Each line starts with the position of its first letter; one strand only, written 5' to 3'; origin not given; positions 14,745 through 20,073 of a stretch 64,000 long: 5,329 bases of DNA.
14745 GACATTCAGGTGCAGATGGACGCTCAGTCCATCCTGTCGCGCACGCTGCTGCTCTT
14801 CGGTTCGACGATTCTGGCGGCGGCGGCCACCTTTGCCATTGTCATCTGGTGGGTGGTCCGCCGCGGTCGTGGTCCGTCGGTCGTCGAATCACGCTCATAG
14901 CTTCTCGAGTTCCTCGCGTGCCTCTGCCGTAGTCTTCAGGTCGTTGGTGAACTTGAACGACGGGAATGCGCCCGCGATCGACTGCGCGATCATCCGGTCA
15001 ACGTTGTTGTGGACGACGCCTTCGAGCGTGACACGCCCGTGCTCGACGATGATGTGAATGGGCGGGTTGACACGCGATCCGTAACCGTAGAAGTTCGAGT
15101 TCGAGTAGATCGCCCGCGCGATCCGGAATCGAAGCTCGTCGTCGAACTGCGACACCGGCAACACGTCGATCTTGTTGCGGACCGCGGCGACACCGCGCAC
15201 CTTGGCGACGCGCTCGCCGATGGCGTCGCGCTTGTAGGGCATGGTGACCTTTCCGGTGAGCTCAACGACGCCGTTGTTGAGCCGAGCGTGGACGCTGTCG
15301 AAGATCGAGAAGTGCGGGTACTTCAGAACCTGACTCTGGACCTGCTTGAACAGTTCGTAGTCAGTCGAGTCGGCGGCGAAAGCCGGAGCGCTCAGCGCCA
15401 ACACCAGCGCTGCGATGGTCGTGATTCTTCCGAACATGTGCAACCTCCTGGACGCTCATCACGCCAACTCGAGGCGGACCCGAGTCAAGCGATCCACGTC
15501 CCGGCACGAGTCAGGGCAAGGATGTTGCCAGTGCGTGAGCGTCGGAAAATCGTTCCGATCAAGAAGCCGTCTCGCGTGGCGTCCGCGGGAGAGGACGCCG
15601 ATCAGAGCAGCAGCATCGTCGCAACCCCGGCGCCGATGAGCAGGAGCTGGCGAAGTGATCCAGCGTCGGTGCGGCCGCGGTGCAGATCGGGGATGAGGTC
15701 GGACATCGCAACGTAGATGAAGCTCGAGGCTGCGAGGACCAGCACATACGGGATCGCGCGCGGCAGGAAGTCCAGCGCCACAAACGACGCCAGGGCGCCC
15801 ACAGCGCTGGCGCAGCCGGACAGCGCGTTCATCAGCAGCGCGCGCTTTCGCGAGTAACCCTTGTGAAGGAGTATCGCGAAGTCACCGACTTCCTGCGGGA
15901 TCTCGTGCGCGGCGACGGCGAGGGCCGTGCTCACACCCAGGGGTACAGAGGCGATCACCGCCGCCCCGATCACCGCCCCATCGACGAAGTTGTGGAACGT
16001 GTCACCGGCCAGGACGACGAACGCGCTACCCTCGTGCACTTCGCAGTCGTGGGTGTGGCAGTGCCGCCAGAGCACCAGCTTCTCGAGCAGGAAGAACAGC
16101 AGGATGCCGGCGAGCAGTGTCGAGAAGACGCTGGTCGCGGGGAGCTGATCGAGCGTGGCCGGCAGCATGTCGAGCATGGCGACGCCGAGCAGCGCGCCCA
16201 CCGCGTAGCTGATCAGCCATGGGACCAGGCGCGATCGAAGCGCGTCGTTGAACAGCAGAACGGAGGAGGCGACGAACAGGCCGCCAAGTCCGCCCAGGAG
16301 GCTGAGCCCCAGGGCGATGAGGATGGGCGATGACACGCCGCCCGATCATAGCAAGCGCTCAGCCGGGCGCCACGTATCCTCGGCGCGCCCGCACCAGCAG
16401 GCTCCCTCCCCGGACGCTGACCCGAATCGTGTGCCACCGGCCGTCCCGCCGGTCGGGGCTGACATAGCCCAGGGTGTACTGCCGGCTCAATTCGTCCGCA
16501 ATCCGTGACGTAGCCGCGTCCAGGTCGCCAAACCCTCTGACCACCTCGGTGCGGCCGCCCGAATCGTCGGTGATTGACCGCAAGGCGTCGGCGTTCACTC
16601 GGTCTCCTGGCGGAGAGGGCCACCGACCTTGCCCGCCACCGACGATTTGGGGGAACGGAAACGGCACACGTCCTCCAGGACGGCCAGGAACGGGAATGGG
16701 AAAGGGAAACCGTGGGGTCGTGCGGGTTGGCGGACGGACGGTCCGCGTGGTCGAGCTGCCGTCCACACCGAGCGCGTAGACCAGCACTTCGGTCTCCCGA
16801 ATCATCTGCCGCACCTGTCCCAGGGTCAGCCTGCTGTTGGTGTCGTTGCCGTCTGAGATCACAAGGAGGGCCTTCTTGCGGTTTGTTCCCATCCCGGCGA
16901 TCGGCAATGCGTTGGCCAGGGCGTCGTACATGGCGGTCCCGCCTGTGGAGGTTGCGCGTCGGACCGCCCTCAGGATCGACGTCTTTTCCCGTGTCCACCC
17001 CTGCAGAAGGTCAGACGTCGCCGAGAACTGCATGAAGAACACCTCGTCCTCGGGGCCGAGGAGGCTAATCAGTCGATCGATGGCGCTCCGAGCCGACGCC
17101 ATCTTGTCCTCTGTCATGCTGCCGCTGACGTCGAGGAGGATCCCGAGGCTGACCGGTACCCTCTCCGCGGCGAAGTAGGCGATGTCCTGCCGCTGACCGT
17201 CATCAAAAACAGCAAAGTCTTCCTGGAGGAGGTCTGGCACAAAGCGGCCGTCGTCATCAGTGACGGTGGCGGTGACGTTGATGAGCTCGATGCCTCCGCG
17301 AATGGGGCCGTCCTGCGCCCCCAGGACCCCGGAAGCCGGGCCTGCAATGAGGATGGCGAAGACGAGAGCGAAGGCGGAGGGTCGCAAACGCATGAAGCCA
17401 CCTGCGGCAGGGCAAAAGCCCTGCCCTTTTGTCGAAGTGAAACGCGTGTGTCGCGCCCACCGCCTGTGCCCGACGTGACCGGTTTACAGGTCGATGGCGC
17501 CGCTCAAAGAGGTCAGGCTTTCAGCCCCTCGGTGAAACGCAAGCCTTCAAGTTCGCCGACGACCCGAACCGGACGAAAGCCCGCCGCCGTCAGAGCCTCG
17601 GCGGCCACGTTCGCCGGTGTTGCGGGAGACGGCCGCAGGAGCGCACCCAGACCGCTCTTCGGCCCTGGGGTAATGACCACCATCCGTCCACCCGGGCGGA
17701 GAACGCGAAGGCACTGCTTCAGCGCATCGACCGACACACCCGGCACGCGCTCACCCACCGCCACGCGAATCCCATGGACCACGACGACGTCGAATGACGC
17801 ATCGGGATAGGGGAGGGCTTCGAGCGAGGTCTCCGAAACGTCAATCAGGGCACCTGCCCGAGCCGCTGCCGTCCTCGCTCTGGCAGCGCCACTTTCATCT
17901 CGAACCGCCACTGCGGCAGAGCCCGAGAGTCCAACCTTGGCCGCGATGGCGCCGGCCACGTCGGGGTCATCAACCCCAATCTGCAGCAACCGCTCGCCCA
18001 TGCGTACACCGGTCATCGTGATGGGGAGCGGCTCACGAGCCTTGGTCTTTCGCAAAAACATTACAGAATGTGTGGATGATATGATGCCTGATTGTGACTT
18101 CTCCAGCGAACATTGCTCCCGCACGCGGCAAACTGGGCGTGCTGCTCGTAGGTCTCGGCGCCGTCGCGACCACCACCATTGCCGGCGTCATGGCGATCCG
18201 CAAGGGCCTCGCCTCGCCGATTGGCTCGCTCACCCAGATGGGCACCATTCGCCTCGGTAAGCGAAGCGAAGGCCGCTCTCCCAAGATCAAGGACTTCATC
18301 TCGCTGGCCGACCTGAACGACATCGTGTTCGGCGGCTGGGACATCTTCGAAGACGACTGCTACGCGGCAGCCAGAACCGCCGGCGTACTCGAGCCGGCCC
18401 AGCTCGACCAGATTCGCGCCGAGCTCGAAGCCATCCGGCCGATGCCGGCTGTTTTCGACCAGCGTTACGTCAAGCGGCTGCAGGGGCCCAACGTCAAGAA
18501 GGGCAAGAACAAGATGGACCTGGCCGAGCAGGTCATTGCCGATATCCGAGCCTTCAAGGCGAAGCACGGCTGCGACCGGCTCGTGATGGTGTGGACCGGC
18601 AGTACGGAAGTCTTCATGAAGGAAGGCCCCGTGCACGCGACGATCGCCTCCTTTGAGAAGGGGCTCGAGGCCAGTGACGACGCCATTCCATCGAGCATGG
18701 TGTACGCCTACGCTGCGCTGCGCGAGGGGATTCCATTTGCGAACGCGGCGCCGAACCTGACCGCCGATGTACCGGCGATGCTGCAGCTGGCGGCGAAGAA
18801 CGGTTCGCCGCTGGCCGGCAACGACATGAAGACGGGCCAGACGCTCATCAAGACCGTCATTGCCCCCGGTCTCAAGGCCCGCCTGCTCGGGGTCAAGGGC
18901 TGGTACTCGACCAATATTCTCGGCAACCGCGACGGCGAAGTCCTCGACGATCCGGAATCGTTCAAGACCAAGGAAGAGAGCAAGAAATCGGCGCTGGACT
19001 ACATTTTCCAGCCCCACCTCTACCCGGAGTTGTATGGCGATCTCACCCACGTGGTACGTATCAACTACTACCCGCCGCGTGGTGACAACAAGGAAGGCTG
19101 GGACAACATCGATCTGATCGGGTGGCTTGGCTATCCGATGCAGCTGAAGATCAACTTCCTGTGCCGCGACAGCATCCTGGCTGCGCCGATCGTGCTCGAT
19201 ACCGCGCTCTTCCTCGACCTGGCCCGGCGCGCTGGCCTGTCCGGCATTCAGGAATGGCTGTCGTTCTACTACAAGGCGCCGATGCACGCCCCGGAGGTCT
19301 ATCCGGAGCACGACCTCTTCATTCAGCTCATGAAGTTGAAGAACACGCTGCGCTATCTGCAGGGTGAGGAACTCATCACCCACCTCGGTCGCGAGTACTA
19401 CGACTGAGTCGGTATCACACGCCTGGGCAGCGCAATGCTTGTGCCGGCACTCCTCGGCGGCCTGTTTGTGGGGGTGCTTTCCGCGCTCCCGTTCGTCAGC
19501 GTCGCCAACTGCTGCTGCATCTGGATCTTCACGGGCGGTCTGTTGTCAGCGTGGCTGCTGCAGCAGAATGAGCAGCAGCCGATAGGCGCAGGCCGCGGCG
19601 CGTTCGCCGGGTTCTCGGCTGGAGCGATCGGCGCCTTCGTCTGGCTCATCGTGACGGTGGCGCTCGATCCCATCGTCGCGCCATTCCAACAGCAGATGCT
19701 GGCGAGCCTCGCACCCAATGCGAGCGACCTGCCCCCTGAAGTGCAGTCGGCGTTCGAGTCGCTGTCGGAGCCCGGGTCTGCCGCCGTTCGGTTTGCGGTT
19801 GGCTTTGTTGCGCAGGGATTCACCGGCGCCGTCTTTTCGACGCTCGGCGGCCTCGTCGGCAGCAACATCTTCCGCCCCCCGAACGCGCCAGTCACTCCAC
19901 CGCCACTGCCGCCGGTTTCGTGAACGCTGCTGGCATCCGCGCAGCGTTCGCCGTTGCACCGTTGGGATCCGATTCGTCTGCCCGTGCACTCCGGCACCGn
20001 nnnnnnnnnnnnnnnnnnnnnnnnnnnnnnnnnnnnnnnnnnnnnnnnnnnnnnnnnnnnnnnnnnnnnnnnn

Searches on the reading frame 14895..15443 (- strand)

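Call 28: search_protein_families(library=pfam, proteins=[window:14895-15443:-], max_evalue=0.0001)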
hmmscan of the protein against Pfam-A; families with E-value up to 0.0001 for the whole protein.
window:14895-15443:- (182 aa): 1 family
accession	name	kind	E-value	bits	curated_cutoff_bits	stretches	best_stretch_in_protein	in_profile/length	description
PF04972.22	BON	-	3.6e-15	56.4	27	1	33-95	7-68/69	BON domain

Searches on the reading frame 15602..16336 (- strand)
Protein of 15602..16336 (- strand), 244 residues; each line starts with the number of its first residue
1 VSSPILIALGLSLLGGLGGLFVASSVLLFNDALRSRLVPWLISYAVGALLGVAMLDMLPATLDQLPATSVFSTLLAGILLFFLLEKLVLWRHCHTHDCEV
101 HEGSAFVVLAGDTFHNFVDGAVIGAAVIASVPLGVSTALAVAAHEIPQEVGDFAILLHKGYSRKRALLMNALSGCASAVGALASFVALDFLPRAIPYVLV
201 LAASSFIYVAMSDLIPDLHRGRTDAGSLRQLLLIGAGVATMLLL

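Call 28: search_protein_families(library=pfam, proteins=[window:15602-16336:-], max_evalue=0.0001)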
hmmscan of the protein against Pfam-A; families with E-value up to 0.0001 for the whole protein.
window:15602-16336:- (244 aa): 1 family
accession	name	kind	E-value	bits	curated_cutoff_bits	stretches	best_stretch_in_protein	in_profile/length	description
PF02535.28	Zip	-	9.4e-31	107.7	35.1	1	94-244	167-322/323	ZIP Zinc transporter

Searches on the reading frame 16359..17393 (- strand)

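Call 6: search_protein_families(library=pfam, proteins=[window:16359-17393:-])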
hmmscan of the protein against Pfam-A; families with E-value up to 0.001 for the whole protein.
window:16359-17393:- (344 aa): 4 families
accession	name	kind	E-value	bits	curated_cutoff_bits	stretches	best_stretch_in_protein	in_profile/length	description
PF13519.12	VWA_2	-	4.1e-14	53.5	27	1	85-182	3-106/107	von Willebrand factor type A domain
PF00092.34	VWA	-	1.6e-13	51.7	23.8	1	85-214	4-142/174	von Willebrand factor type A domain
PF05762.20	VWA_CoxE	-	2.5e-06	27.5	26.4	1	77-204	53-182/222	VWA domain containing CoxE-like protein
PF13768.12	VWA_3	-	0.0001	22.8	27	1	85-214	5-139/155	von Willebrand factor type A domain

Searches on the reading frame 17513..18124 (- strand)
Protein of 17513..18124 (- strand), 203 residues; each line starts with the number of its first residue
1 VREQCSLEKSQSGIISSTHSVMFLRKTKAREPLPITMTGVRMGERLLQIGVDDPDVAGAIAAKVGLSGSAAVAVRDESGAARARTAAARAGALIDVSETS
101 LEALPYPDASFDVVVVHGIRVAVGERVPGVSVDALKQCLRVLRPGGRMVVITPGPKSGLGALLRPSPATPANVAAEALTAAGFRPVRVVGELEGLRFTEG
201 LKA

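Call 72: search_protein_families(library=pfam, proteins=[window:17513-18124:-], max_evalue=0.001)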
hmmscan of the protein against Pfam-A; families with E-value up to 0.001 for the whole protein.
window:17513-18124:- (203 aa): 4 families
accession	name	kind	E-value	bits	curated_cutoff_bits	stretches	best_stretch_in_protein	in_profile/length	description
PF08241.18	Methyltransf_11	-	3.4e-09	37.7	21.2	1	77-150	28-95/95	Methyltransferase domain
PF01209.24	Ubie_methyltran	-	1.3e-07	31.7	20.1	1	33-151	38-152/233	ubiE/COQ5 methyltransferase family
PF13649.12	Methyltransf_25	-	3.5e-07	31.3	27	1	77-146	31-97/97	Methyltransferase domain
PF13847.12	Methyltransf_31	-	0.00059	20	27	0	83-154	44-113/145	Methyltransferase domain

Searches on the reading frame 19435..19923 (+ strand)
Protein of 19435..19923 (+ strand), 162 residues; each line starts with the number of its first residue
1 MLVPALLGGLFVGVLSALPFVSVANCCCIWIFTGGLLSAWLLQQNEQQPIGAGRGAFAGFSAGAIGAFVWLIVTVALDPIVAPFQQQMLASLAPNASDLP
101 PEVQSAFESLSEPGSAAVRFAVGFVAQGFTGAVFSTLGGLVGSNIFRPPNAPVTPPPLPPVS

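Call 6: search_protein_families(library=pfam, proteins=[window:19435-19923:+])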
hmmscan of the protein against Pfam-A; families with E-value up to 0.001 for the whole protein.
window:19435-19923:+ (162 aa): 1 family
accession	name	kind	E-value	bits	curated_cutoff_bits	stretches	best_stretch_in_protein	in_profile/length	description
PF17647.6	DUF5518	-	0.00026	21.5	27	1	4-82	3-78/116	Family of unknown function (DUF5518)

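Call 7: search_protein_families(library=ncbifam, proteins=[window:19435-19923:+], max_evalue=0.01)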
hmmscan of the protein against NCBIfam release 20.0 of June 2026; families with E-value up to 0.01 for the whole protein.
window:19435-19923:+ (162 aa): 0 families
